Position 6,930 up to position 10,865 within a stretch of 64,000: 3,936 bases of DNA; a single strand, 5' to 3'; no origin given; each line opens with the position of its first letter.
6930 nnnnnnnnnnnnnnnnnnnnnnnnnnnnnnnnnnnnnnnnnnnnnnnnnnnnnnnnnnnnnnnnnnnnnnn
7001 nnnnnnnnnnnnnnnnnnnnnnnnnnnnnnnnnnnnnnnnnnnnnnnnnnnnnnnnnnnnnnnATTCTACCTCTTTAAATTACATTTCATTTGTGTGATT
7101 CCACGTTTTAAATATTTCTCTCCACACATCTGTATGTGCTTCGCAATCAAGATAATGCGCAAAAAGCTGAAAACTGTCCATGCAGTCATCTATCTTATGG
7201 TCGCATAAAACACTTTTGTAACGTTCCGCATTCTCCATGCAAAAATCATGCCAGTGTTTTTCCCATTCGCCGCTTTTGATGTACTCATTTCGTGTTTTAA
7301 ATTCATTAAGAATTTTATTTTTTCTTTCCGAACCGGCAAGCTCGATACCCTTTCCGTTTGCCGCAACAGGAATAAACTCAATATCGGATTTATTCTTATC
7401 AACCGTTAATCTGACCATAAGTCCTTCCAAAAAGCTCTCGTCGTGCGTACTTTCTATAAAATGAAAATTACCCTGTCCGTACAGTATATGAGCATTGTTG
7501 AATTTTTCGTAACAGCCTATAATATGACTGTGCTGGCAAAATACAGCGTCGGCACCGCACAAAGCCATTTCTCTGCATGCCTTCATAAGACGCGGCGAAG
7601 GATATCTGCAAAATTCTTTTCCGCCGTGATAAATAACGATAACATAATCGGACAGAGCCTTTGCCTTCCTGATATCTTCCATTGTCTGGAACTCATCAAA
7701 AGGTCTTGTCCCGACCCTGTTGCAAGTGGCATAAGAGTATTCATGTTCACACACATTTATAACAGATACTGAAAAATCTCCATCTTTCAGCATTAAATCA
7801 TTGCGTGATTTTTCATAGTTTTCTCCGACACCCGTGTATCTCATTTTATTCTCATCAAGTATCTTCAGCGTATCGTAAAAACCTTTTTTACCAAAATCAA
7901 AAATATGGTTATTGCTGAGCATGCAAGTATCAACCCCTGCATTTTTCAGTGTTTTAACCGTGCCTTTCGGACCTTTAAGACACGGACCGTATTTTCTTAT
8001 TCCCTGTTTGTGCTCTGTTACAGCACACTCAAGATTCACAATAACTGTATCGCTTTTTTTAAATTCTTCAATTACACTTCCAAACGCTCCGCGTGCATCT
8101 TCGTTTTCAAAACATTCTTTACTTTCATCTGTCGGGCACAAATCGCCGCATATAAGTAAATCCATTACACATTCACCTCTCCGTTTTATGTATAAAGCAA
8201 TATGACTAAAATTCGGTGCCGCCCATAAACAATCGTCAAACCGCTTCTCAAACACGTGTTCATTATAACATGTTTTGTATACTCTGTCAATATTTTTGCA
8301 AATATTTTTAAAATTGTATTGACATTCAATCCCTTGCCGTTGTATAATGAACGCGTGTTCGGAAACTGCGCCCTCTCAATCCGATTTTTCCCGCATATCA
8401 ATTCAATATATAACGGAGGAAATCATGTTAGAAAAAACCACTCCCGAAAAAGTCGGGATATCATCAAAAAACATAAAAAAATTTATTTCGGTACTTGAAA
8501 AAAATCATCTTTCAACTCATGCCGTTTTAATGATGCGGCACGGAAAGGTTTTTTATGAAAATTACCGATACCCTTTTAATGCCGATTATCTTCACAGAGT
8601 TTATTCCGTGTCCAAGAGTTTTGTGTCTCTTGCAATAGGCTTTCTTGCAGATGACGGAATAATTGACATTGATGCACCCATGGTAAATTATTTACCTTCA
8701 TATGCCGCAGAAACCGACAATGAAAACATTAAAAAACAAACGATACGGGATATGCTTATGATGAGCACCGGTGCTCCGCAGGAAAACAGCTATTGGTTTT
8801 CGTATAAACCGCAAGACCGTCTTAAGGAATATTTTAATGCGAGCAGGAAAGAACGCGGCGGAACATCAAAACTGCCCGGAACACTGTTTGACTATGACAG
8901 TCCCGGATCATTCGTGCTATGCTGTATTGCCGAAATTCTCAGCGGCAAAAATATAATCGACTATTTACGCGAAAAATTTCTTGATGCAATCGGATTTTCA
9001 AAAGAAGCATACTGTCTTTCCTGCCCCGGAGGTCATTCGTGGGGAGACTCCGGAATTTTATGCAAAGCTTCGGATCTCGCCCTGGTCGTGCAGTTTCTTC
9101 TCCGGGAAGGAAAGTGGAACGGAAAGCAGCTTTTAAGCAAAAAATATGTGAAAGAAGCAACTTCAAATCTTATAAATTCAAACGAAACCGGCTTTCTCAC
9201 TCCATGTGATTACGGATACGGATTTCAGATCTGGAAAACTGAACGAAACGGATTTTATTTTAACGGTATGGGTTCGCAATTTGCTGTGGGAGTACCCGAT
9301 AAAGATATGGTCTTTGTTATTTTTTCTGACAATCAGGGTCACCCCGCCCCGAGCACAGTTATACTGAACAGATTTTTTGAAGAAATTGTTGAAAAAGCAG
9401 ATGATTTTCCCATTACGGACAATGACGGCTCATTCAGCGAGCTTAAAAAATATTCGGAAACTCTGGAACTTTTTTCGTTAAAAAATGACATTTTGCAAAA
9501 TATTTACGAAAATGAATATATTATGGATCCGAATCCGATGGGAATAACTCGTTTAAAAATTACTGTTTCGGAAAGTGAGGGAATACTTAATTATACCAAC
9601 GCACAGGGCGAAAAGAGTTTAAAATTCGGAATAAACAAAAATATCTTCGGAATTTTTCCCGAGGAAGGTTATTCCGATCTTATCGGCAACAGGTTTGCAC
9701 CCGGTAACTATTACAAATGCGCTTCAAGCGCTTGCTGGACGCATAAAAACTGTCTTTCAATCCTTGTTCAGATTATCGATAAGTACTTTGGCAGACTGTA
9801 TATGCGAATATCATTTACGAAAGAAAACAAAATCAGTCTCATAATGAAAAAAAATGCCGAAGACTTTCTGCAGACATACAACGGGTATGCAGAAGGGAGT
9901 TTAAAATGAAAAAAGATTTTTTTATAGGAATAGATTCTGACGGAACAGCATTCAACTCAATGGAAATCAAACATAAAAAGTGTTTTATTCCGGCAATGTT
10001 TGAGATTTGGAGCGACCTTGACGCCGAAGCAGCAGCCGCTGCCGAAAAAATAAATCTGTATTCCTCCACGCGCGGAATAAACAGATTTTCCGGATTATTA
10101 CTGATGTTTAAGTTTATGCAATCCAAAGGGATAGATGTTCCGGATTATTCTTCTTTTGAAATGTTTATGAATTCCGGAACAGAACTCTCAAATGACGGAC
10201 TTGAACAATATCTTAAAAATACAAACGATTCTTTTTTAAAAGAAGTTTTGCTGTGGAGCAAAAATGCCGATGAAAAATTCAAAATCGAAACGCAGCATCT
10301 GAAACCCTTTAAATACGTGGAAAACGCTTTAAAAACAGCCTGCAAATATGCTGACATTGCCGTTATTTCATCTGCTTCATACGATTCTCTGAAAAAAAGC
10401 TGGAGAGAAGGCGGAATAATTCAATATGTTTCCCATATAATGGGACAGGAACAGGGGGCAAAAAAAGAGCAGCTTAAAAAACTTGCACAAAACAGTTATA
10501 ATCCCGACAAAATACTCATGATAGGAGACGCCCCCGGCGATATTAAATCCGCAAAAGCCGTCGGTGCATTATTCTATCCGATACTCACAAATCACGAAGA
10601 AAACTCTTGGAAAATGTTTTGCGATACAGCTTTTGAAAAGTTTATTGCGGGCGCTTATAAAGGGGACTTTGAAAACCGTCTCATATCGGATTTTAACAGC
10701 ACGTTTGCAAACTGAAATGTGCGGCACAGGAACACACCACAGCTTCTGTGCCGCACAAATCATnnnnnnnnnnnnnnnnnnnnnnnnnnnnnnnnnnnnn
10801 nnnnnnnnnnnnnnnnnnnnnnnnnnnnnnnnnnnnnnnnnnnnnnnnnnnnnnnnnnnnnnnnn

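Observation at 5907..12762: Shared 20-bp palindromic motif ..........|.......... upstream of two glycosidase genes; candidate LacI regulon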

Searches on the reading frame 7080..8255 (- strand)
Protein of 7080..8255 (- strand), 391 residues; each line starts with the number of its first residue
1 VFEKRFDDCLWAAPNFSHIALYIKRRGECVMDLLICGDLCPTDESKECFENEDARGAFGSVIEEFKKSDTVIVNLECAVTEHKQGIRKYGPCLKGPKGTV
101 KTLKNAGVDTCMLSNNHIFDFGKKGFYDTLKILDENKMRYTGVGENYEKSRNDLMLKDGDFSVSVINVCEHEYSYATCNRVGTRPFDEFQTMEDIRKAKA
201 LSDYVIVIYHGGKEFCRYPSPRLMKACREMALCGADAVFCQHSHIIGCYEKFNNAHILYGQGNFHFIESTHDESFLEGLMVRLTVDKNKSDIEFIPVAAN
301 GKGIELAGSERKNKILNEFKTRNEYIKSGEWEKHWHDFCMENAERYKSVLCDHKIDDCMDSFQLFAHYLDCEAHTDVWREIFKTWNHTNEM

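Call 7: search_protein_families(library=pfam, proteins=[window:7080-8255:-], max_evalue=0.01)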
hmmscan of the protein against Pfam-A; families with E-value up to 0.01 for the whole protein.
window:7080-8255:- (391 aa): 1 family
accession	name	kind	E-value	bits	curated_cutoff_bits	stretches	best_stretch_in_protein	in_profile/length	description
PF09587.15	PGA_cap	-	7.5e-52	176.8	27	1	33-266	2-253/255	Bacterial capsule synthesis protein PGA_cap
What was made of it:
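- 7080..8165 (-): CapA-like (PGA_cap) gene, 361 aa, first gene of the operon that contains lacI. Pfam PF09587 (call 7).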

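Call 8: search_protein_families(library=ncbifam, proteins=[window:7080-8255:-], max_evalue=0.01)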
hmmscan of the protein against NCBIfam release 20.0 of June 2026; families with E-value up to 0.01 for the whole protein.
window:7080-8255:- (391 aa): 1 family
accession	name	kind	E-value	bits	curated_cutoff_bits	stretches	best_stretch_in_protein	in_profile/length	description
NF038314.1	epimerase_MslH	equivalog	4.4e-08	31.9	700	1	60-167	28-138/439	lasso peptide C-terminal Trp epimerase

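Call 68: search_solved_structures(query=window:7080-8165:-, max_evalue=0.001)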
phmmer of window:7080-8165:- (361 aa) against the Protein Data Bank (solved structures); distinct sequences matched with E-value up to 0.001: 2.
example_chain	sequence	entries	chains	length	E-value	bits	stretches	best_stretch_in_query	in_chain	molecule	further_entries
8gq9_A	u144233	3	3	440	0.00097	21.4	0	38-123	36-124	Poly-gamma-glutamate synthesis protein (Capsule biosynthesis protein)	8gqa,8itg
8gqb_A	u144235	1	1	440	0.00098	21.4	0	38-123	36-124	Poly-gamma-glutamate synthesis protein (Capsule biosynthesis protein)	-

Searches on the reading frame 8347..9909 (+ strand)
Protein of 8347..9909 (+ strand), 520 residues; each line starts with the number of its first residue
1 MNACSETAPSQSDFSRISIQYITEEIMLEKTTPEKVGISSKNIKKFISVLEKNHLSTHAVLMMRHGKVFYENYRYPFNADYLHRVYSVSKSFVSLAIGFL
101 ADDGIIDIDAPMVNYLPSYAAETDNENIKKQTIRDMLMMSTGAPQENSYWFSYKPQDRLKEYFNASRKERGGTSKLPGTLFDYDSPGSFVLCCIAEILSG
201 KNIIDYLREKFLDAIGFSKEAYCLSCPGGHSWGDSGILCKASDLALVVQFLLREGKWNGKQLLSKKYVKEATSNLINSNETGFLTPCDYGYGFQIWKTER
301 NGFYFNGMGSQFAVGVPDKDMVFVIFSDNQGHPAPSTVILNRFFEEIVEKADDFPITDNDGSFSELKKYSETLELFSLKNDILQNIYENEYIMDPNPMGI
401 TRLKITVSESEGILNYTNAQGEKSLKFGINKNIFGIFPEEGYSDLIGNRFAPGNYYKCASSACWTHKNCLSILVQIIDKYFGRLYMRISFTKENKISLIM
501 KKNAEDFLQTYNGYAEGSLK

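Call 7: search_protein_families(library=pfam, proteins=[window:8347-9909:+], max_evalue=0.01)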
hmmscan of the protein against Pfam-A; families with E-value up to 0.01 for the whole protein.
window:8347-9909:+ (520 aa): 1 family
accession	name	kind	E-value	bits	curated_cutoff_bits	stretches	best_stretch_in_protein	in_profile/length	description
PF00144.29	Beta-lactamase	-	4.3e-26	92.3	27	1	51-331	10-312/329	Beta-lactamase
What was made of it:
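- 8425..9909 (+): Beta-lactamase-family serine hydrolase gene (494 aa). Pfam PF00144 (call 7).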

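Call 8: search_protein_families(library=ncbifam, proteins=[window:8347-9909:+], max_evalue=0.01)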
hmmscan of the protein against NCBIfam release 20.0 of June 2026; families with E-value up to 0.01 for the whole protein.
window:8347-9909:+ (520 aa): 4 families
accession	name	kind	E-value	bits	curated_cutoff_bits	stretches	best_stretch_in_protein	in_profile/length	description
NF045925.1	3-sucCA_synth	equivalog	1.1e-49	169.2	800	1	28-503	27-487/498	3-succinylated cholic acid synthase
NF052353.1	EstBLacLipLMycb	equivalog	3.1e-08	32.9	650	1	75-143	67-131/420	esterase/beta-lactamase LipL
NF038269.1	lipase_LipE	equivalog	1.9e-07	30.5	750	1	76-223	81-223/407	lipase LipE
NF002968.0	PRK03642.1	equivalog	1.8e-05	23.8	385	0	231-274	295-337/432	penicillin binding protein PBP4B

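Call 70: search_solved_structures(query=window:8425-9909:+, max_evalue=0.00001)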
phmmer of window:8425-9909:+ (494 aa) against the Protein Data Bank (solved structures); distinct sequences matched with E-value up to 0.00001: 22.
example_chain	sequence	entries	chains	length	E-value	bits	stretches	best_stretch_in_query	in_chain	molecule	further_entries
8dc1_A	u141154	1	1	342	1.1e-19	74.1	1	6-326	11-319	Lsa45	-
4gb7_A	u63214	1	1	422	1.4e-15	60.5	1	30-305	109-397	6-aminohexanoate-dimer hydrolase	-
8rlj_A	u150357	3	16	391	6.8e-15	58.3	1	32-271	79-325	Class C beta-lactamase-related serine hydrolase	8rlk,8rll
3vwl_A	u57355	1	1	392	1.3e-11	47.4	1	30-283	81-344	6-aminohexanoate-dimer hydrolase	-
3vwm_A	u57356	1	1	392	1.4e-11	47.4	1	30-283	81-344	6-aminohexanoate-dimer hydrolase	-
1wyc_A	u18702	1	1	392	1.4e-11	47.4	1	30-283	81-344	6-aminohexanoate-dimer hydrolase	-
2zm0_A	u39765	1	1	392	1.5e-11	47.3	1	30-283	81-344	6-aminohexanoate-dimer hydrolase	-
3vwn_X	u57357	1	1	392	1.5e-11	47.2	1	30-283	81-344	6-aminohexanoate-dimer hydrolase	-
2e8i_A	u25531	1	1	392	2.5e-11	46.5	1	30-283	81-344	6-aminohexanoate-dimer hydrolase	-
1wyb_A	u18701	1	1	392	3e-11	46.2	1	30-283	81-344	6-aminohexanoate-dimer hydrolase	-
2zly_A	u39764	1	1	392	3.3e-11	46.1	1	30-283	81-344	6-aminohexanoate-dimer hydrolase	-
3vwp_A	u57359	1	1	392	3.4e-11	46.1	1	30-283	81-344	6-aminohexanoate-dimer hydrolase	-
3vwq_A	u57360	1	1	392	3.5e-11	46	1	30-283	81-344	6-aminohexanoate-dimer hydrolase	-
2dcf_A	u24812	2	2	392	3.5e-11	46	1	30-283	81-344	6-aminohexanoate-dimer hydrolase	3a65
2zma_A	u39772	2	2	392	3.8e-11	45.9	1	30-283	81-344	6-aminohexanoate-dimer hydrolase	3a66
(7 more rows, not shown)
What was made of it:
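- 8425..9909 (+): PDB relatives are esterases and amidases (call 70).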

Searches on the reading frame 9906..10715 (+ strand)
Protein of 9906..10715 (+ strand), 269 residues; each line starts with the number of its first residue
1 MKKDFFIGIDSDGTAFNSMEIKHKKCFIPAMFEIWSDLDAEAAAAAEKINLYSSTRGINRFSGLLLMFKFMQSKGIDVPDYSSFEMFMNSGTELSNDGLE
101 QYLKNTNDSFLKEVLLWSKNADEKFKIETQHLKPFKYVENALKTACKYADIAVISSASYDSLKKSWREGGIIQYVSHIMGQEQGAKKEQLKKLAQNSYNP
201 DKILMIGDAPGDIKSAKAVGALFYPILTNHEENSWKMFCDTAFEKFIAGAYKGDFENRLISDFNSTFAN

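Call 7: search_protein_families(library=pfam, proteins=[window:9906-10715:+], max_evalue=0.01)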
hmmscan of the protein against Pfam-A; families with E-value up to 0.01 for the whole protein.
window:9906-10715:+ (269 aa): 3 families
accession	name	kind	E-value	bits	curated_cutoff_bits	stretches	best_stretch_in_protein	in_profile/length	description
PF13419.12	HAD_2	-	1.5e-11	45.2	23.8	1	93-221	39-173/178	Haloacid dehalogenase-like hydrolase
PF00702.32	Hydrolase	-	2.6e-07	31.6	26.4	1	10-220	7-191/191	haloacid dehalogenase-like hydrolase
PF13242.12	Hydrolase_like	-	0.0017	18.7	22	1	195-229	16-51/75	HAD-hyrolase-like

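Call 8: search_protein_families(library=ncbifam, proteins=[window:9906-10715:+], max_evalue=0.01)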
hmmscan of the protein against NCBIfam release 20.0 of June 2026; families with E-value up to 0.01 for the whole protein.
window:9906-10715:+ (269 aa): 3 families
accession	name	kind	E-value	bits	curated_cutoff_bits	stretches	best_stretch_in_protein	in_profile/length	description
TIGR01549.1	HAD-SF-IA-v1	subfamily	0.00035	21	23.3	1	149-220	77-149/149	HAD-IA family hydrolase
NF009695.0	PRK13222.1-2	equivalog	0.0073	15.8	225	0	195-221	162-188/226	phosphoglycolate phosphatase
TIGR01454.1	AHBA_synth_RP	hypoth_equivalog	0.0086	15.7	246.65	0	170-221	113-169/205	AHBA synthesis associated protein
